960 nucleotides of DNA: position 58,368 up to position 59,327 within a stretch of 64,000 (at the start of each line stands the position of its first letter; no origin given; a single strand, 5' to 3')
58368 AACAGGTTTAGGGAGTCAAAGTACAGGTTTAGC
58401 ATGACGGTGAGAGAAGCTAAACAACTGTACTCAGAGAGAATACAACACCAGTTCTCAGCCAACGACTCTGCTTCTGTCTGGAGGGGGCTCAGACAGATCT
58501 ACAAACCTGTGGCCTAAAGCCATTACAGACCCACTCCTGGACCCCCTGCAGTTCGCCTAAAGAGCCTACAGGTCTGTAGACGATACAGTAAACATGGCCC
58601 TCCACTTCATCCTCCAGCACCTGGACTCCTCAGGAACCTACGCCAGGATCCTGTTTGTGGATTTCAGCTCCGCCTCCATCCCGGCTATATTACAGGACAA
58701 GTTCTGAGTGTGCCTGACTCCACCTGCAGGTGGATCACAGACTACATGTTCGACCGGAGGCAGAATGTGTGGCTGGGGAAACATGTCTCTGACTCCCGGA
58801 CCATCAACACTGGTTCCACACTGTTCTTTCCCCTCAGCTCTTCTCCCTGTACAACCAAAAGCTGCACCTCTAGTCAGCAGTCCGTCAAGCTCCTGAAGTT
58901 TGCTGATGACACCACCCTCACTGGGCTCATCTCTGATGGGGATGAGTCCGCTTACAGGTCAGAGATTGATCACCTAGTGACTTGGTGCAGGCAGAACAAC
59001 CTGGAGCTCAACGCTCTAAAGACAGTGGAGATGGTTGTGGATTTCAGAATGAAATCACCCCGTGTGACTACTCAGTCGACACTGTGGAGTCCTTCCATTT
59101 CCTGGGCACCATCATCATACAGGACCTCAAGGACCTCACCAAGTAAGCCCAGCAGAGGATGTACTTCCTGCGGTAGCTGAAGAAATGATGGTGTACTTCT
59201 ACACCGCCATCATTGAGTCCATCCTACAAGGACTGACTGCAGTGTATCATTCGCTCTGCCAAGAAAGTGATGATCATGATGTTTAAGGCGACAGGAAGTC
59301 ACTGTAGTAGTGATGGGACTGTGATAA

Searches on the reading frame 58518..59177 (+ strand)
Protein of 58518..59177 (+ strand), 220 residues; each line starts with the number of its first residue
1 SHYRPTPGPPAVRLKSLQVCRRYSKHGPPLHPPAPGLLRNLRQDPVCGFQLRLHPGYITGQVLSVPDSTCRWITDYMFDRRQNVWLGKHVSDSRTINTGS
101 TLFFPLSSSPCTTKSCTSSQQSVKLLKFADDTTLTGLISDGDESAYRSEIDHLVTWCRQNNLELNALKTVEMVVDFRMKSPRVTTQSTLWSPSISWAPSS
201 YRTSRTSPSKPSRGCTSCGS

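Call 51: search_protein_families(library=pfam, proteins=[window:58518-59177:+], max_evalue=0.01)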
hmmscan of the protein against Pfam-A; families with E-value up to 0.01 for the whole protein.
window:58518-59177:+ (220 aa): 1 family
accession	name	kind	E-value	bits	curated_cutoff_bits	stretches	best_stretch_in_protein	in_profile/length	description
PF00078.32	RVT_1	-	0.00062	20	29.6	1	63-173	94-193/205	Reverse transcriptase (RNA-dependent DNA polymerase)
